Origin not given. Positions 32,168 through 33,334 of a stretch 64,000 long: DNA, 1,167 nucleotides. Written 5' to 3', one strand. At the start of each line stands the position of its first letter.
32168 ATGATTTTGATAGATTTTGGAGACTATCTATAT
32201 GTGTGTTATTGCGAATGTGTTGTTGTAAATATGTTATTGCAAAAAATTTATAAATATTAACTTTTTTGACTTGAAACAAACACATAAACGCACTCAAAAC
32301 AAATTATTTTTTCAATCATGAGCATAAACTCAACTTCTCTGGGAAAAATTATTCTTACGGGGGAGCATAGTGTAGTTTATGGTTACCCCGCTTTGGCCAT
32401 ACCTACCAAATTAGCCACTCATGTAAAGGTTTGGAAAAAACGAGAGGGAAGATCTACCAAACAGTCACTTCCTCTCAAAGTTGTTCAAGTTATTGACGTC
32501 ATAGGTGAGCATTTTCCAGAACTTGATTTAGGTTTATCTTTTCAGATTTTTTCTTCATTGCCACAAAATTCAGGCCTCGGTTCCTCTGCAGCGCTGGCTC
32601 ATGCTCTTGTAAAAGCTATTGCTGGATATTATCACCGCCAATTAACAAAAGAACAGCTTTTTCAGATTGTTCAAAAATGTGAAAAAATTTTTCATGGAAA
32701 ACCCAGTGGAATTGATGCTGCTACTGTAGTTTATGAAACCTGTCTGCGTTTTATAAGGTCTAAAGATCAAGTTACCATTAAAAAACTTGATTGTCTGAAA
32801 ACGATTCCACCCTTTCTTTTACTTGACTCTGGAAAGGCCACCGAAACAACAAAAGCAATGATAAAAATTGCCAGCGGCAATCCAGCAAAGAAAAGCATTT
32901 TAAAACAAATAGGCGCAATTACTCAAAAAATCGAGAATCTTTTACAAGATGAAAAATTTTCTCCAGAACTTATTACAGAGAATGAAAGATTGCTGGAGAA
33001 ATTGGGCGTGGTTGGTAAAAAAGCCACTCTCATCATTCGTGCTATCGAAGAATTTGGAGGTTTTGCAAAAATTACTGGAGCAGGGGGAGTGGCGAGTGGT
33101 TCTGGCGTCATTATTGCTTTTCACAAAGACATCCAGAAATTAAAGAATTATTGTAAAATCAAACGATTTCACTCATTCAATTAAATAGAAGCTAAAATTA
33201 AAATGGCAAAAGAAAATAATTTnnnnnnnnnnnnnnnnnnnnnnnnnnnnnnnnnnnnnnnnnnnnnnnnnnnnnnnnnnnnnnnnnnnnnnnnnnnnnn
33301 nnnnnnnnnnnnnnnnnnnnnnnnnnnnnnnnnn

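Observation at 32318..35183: Mevalonate lower pathway with two MK-signature GHMP kinases; idi and uppS elsewhere in the window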

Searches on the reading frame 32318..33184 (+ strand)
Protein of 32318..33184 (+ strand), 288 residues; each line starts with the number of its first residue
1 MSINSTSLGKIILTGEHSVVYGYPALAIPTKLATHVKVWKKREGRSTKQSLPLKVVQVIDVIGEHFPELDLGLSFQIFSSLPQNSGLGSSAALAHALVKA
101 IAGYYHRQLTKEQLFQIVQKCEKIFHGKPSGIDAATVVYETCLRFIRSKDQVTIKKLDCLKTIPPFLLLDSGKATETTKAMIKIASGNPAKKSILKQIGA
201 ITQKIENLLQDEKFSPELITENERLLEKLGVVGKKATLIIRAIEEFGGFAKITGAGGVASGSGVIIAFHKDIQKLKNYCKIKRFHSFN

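Call 3: search_protein_families(library=pfam, proteins=[window:32318-33184:+], max_evalue=0.01)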
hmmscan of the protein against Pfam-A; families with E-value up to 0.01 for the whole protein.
window:32318-33184:+ (288 aa): 2 families
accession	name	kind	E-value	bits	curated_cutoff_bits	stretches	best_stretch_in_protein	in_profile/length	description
PF00288.32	GHMP_kinases_N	-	3.1e-18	66.2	22.3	1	55-139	3-85/87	GHMP kinases N terminal domain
PF22700.2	MVD-like_N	-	0.00054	20.1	27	1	53-119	63-129/157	Diphosphomevalonate decarboxylase-like N-terminal domain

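Call 4: search_protein_families(library=ncbifam, proteins=[window:32318-33184:+], max_evalue=0.01)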
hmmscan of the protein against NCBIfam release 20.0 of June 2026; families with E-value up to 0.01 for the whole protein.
window:32318-33184:+ (288 aa): 17 families
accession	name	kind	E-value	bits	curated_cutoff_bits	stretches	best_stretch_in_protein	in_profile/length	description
TIGR00549.1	mevalon_kin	equivalog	1.5e-48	165.7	163.05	1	9-257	3-269/276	mevalonate kinase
NF003036.0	PRK03926.1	equivalog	4.6e-29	101.5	403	1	5-267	4-265/302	mevalonate kinase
NF002288.1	PRK01212.1-4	equivalog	5.8e-11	42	194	1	65-272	70-268/303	homoserine kinase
NF040656.1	GHMP_GYDIA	hypoth_equivalog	8.3e-11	41.6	225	2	6-47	3-44/299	GYDIA family GHMP kinase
TIGR01220.1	Pmev_kin_Gr_pos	equivalog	3.9e-09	36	165.7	1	63-145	95-177/358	phosphomevalonate kinase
NF003006.0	PRK03817.1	equivalog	4.4e-09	35.8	443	1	72-137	87-153/352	galactokinase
TIGR01920.1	Shik_kin_archae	equivalog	3.1e-08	33.3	126.85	1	26-113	19-110/266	shikimate kinase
NF003705.0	PRK05322.1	equivalog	1.5e-07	30.5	385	1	58-132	98-172/388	galactokinase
NF040957.1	Arch_PMK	equivalog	2.1e-07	30.8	500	1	9-278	6-296/316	phosphomevalonate kinase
TIGR00131.1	gal_kin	equivalog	1.2e-06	27.7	226.65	1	58-135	96-174/388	galactokinase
NF003472.0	PRK05101.1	equivalog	4.3e-06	25.9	499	1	57-132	98-172/382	galactokinase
TIGR00144.1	beta_RFAP_syn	subfamily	4.5e-05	22.8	113.5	1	49-120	65-130/325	beta-ribofuranosylaminobenzene 5'-phosphate synthase family protein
NF040726.1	BetaRFA-P_synth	equivalog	5.4e-05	22.5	328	1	19-120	29-131/327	beta-ribofuranosylaminobenzene 5'-phosphate synthase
TIGR00191.1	thrB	equivalog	0.00039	19.4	168.25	1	70-126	78-132/304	homoserine kinase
NF001816.0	PRK00555.1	equivalog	0.0008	18.5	509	1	74-132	93-151/363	galactokinase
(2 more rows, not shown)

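Call 8: search_solved_structures(query=window:32318-33184:+, max_evalue=0.001, show_alignments=2)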
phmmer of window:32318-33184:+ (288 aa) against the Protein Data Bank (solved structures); distinct sequences matched with E-value up to 0.001: 11.
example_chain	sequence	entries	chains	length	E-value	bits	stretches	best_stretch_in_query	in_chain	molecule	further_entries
1vis_A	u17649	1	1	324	1.4e-23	87.1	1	71-272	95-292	Mevalonate kinase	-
1kkh_A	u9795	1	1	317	1.5e-23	86.9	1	71-272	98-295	Mevalonate Kinase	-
2x7i_A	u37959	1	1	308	2e-23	86.5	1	7-280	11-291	MEVALONATE KINASE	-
2oi2_A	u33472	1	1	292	3.2e-22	82.6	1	9-266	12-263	Mevalonate kinase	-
8teb_A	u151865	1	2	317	9.8e-14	54.8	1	5-261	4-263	Mevalonate kinase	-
1kvk_A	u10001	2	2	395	1.4e-11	47.7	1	73-261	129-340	mevalonate kinase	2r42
8tfo_A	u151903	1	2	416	3.8e-11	46.3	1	121-272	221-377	Mevalonate kinase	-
6mde_A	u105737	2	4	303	6.9e-11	45.4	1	5-258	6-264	Mevalonate kinase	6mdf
4hac_A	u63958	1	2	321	8.3e-11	45.2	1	5-258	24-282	Mevalonate kinase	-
2r3v_A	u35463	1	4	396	8.8e-11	45.1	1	73-261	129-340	Mevalonate kinase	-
2hfs_A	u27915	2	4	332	2.2e-07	33.9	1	7-260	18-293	Mevalonate kinase, putative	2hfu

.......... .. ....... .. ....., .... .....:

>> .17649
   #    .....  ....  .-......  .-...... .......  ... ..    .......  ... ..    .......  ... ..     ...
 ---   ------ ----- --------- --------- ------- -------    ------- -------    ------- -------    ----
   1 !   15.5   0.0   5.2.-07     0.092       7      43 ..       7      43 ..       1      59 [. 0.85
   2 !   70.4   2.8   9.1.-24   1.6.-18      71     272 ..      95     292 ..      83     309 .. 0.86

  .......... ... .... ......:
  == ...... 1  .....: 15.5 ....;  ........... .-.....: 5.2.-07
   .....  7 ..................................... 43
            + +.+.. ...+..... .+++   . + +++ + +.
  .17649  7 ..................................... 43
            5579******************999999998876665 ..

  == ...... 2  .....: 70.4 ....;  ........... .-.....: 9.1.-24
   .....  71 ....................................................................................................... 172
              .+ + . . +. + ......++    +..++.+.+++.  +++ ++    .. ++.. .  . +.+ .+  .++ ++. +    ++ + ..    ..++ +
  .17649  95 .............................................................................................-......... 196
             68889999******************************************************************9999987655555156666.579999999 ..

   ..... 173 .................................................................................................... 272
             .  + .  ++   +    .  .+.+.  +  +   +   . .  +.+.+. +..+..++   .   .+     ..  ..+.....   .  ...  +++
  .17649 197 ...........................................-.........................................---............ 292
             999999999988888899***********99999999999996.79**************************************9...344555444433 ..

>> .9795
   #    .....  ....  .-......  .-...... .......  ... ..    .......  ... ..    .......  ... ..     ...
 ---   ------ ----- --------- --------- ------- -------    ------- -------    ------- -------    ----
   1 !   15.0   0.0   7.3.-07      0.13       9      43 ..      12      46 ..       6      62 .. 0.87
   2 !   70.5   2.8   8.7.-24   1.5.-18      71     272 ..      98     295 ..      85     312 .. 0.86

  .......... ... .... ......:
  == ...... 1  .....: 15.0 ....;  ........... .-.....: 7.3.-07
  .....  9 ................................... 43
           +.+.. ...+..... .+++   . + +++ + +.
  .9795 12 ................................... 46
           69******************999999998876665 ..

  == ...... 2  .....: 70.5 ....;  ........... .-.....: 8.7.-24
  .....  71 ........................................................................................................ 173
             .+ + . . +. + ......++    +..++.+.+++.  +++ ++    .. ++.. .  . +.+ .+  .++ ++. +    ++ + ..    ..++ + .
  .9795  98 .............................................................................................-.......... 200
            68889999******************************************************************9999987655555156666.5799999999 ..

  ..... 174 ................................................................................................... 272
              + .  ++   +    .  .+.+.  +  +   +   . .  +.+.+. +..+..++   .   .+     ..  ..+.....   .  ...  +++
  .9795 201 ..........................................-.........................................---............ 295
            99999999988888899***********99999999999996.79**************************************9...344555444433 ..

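Call 18: list_cluster_members(proteins=[window:32318-33184:+, window:33223-34206:+, window:34203-35183:+, window:12623-13243:+])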
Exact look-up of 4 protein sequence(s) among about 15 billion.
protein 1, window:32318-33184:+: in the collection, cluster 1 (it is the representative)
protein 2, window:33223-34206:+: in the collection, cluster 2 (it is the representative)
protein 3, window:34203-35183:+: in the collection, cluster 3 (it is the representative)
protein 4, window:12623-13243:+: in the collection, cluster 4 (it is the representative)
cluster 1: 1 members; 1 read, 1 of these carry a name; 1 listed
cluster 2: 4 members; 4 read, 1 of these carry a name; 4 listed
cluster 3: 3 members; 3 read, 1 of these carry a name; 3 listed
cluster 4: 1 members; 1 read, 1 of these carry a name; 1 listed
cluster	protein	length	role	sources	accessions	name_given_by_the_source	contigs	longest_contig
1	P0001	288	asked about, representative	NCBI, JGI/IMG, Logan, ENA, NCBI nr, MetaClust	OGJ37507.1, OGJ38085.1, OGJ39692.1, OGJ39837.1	MAG: mevalonate kinase [Candidatus Pacebacteria bacterium RIFOXYB1_FULL_39_46] | MAG: mevalonate kinase [Candidatus Pacebacteria bacterium RIFOXYA1_FULL_38_18] | \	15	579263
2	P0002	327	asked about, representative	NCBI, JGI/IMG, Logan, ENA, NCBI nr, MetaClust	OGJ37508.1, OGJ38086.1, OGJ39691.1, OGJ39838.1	MAG: mevalonate kinase [Candidatus Pacebacteria bacterium RIFOXYB1_FULL_39_46] | MAG: mevalonate kinase [Candidatus Pacebacteria bacterium RIFOXYA1_FULL_38_18] | \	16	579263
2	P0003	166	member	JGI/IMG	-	-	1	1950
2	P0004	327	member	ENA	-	-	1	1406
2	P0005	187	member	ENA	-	-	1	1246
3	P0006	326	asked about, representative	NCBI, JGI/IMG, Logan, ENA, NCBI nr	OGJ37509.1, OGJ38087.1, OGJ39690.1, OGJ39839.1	MAG: diphosphomevalonate decarboxylase [Candidatus Pacebacteria bacterium ...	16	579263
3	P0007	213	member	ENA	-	-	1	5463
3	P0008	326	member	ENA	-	-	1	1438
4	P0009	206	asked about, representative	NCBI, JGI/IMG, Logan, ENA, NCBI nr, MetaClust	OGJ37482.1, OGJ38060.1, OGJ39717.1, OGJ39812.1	MAG: hypothetical protein A2383_00460 [Candidatus Pacebacteria bacterium ... | MAG: hypothetical protein A2182_00290 [Candidatus Pacebacteria bacterium ... | \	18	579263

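Call 26: find_homologous_proteins(query=P0001, max_evalue=0.001)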
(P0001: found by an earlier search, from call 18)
Query P0001 (288 aa): 2039 proteins with E <= 0.001 among 4589 candidates; the best 120 are listed.
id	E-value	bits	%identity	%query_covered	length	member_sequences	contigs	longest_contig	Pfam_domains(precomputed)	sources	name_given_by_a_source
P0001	2.4e-183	626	100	100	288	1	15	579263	PF00288.33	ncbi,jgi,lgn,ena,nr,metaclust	ncbi:MAG: mevalonate kinase [Candidatus Pacebacteria bacterium RIFOXYB1_FULL_39_46]|nr:MAG: mevalona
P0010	3.3e-81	291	54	97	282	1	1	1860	PF00288.33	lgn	-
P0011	1.8e-67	246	48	97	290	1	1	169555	PF00288.33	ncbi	-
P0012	2.2e-64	236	45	97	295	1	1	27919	PF00288.33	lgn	-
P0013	3.9e-63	232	48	91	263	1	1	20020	PF00288.33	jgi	jgi:mevalonate kinase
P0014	1.5e-61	226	46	94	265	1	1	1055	PF00288.33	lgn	-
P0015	1.5e-61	226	47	97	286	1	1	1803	PF00288.33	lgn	-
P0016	2.0e-61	226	44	91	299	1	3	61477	PF00288.33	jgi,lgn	-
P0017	6.3e-61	224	48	92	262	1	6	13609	PF00288.33,PF22700.3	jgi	jgi:mevalonate kinase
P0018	1.1e-59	220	44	95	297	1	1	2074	PF00288.33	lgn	-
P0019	1.4e-58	217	41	95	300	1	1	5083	PF00288.33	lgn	-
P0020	2.4e-58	216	40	100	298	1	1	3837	PF00288.33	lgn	-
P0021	4.4e-58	215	42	98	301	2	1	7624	PF00288.33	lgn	-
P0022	1.6e-57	213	44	95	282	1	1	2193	PF00288.33,PF22700.3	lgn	-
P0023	6.9e-57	211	44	95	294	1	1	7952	PF00288.33,PF22700.3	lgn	-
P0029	4.2e-54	202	41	98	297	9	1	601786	PF00288.33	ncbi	-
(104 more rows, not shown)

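Call 27: find_homologous_proteins(query=P0002, max_evalue=0.001)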
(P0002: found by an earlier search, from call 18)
Query P0002 (327 aa): 5643 proteins with E <= 0.001 among 8000 candidates; the best 120 are listed.
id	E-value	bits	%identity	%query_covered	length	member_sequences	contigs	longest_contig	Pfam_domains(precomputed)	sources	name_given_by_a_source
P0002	1.6e-204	696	100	100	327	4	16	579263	PF00288.33,PF08544.19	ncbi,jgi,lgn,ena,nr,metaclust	ncbi:MAG: mevalonate kinase [Candidatus Pacebacteria bacterium RIFOXYB1_FULL_39_46]|nr:MAG: mevalona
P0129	7.9e-135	467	67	98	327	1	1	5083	PF00288.33,PF08544.19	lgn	-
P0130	1.3e-123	430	63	98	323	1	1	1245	PF00288.33,PF08544.19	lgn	-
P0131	7.5e-123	428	63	98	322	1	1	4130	PF10509.16,PF00288.33,PF08544.19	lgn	-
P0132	7.3e-117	408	57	98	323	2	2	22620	PF00288.33,PF08544.19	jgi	jgi:mevalonate kinase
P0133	8.6e-116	405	60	98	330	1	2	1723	PF00288.33,PF08544.19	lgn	-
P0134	1.3e-115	404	57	98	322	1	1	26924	PF00288.33,PF08544.19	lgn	-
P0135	1.4e-115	404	58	98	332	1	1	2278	PF00288.33,PF08544.19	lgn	-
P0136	4.4e-115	402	56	99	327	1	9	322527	PF00288.33,PF08544.19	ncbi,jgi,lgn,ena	-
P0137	5.6e-115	402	56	98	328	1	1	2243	PF00288.33,PF08544.19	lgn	-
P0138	6.6e-115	402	58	99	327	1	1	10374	PF00288.33,PF08544.19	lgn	-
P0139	1.3e-114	401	59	99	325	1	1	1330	PF00288.33,PF08544.19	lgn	-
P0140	1.5e-114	401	59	99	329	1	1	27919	PF10509.16,PF00288.33,PF08544.19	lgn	-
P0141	1.7e-113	397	57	100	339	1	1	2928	PF10509.16,PF00288.33,PF08544.19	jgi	jgi:mevalonate kinase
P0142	2.1e-113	397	59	98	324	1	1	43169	PF00288.33,PF08544.19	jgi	jgi:mevalonate kinase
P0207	1.4e-106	374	54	98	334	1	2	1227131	PF00288.33,PF08544.19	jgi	jgi:mevalonate kinase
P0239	4.6e-103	363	53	98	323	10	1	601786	PF00288.33,PF08544.19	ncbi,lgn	-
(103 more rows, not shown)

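Call 29: find_encoding_contigs(protein=P0207, flank=10000, max_places=1)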
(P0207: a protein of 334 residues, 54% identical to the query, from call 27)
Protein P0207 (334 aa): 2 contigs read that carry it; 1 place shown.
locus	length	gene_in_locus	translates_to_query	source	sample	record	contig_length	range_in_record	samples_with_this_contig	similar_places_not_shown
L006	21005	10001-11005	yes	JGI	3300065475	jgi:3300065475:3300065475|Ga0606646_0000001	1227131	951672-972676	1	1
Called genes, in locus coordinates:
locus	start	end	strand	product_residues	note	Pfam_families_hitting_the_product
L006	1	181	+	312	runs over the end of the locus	-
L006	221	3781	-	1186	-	-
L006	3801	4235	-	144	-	PF18895:T4SS_pilin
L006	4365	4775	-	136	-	PF18895:T4SS_pilin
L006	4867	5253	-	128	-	PF18895:T4SS_pilin (weak)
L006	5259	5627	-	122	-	-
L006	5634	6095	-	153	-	-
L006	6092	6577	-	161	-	PF02322:Cyt_bd_oxida_II (weak), PF18895:T4SS_pilin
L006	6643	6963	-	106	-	-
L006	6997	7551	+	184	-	PF04542:Sigma70_r2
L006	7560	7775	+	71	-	-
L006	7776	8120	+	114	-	-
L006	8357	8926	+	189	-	PF00293:NUDIX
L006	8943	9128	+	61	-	-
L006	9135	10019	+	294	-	PF00288:GHMP_kinases_N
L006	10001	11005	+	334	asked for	PF00288:GHMP_kinases_N, PF08544:GHMP_kinases_C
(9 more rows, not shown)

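Call 30: find_encoding_contigs(protein=P0239, flank=10000, max_places=1)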
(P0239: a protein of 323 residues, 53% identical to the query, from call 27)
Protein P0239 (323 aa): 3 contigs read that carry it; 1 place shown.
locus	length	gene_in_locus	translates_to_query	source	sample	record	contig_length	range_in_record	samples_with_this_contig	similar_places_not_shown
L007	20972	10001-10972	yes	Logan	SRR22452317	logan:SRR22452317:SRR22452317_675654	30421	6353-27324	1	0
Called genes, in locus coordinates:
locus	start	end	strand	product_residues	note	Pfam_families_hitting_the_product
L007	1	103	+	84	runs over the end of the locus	-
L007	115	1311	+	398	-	PF11258:DUF3048, PF17479:DUF3048_C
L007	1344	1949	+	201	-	-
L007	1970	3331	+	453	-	PF21760:SecD_1st, PF22599:SecDF_P1_head, PF02355:SecD_SecF_C, PF00873:ACR_tran, PF03176:MMPL (faint)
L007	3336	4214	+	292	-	PF02355:SecD_SecF_C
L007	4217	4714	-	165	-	-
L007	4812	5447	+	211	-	PF00293:NUDIX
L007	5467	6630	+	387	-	PF00368:HMG-CoA_red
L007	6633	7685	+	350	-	PF08545:ACP_syn_III, PF08540:HMG_CoA_synt_C (faint), PF08541:ACP_syn_III_C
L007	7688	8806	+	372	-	PF00108:Thiolase_N, PF22691:Thiolase_C_1, PF02803:Thiolase_C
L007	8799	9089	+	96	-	-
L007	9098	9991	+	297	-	PF00288:GHMP_kinases_N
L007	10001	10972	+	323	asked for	PF00288:GHMP_kinases_N, PF08544:GHMP_kinases_C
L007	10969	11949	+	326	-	PF22700:MVD-like_N, PF00288:GHMP_kinases_N (weak), PF18376:MDD_C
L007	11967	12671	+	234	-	PF01255:Prenyltransf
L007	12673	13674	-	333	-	PF18895:T4SS_pilin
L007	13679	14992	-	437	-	-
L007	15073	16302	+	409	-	PF00579:tRNA-synt_1b, PF22421:SYY_C-terminal, PF01479:S4 (weak)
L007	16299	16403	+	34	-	-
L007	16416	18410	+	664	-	PF17191:RecG_wedge, PF01336:tRNA_anti-codon (weak), PF00270:DEAD, PF04851:ResIII, PF00271:Helicase_C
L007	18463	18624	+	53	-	-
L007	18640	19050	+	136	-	PF01029:NusB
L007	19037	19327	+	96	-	-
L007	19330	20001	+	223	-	PF22935:RM44_endonuclase (weak), PF14622:Ribonucleas_3_3, PF00636:Ribonuclease_3, PF14709:DND1_DSRM (weak), PF00035:dsrm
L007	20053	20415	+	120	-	PF00886:Ribosomal_S16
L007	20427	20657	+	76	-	PF13083:KH_KhpA-B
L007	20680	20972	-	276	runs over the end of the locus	PF04350:PilO (faint)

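Call 40: search_protein_families(library=ncbifam, proteins=[P0029, P0239], max_evalue=0.001)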
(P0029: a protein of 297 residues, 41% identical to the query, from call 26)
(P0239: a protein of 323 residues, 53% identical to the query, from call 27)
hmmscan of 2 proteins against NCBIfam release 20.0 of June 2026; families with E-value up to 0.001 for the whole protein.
P0029 (297 aa): 10 families
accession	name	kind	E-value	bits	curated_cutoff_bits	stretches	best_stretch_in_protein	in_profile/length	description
TIGR00549.1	mevalon_kin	equivalog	4e-47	161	163.05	1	9-262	2-269/276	mevalonate kinase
NF003036.0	PRK03926.1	equivalog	2.3e-27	95.9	403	1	6-286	4-281/302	mevalonate kinase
NF002288.1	PRK01212.1-4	equivalog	2.8e-10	39.7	194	1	78-287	84-277/303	homoserine kinase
NF003006.0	PRK03817.1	equivalog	2.4e-09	36.6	443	1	51-138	69-156/352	galactokinase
TIGR01220.1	Pmev_kin_Gr_pos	equivalog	1.1e-07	31.2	165.7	0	84-148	118-182/358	phosphomevalonate kinase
TIGR00191.1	thrB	equivalog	6.7e-07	28.4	168.25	1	57-152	67-156/304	homoserine kinase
NF040957.1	Arch_PMK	equivalog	2.3e-06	27.4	500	1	83-286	92-299/316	phosphomevalonate kinase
NF011205.0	PRK14611.1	equivalog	2.4e-05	24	364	0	46-145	51-155/275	4-(cytidine 5'-diphospho)-2-C-methyl-D-erythritol kinase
TIGR00131.1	gal_kin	equivalog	7.5e-05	21.8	226.65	1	56-203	96-239/388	galactokinase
TIGR01920.1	Shik_kin_archae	equivalog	0.00068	19.1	126.85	0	48-111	48-110/266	shikimate kinase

P0239 (323 aa): 20 families
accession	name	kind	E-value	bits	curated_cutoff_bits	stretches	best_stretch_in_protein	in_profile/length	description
NF003036.0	PRK03926.1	equivalog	6e-61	206.2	403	1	4-322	2-299/302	mevalonate kinase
TIGR00549.1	mevalon_kin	equivalog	8.9e-52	176.3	163.05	1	8-288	1-275/276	mevalonate kinase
TIGR01220.1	Pmev_kin_Gr_pos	equivalog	2.7e-31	108.9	165.7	2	6-170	3-180/358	phosphomevalonate kinase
NF040957.1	Arch_PMK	equivalog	4.9e-26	92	500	1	6-313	2-308/316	phosphomevalonate kinase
NF049969.1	GlMnHpPKinHddA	equivalog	2.5e-16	60.1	600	1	35-320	40-334/338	D-glycero-D-manno-heptose 7-phosphate kinase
NF003006.0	PRK03817.1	equivalog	6.2e-16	58.3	443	2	226-304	248-327/352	galactokinase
NF002288.1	PRK01212.1-4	equivalog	6.1e-15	55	194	1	79-305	61-281/303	homoserine kinase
NF003705.0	PRK05322.1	equivalog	1.3e-11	43.9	385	1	229-301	286-360/388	galactokinase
NF040656.1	GHMP_GYDIA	hypoth_equivalog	1.6e-10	40.7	225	1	5-299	1-285/299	GYDIA family GHMP kinase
TIGR00131.1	gal_kin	equivalog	2.9e-09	36.3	226.65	1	228-302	286-362/388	galactokinase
NF001816.0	PRK00555.1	equivalog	6.7e-09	35.2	509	1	227-304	260-338/363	galactokinase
TIGR01920.1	Shik_kin_archae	equivalog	9.4e-09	35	126.85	1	76-140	51-115/266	shikimate kinase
TIGR01219.1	Pmev_kin_ERG8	equivalog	3.7e-08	32.7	376.95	0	108-179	156-243/456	phosphomevalonate kinase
NF003472.0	PRK05101.1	equivalog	2.1e-07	30.2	499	0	3-140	20-158/382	galactokinase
TIGR00191.1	thrB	equivalog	2.7e-07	29.7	168.25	1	76-305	61-280/304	homoserine kinase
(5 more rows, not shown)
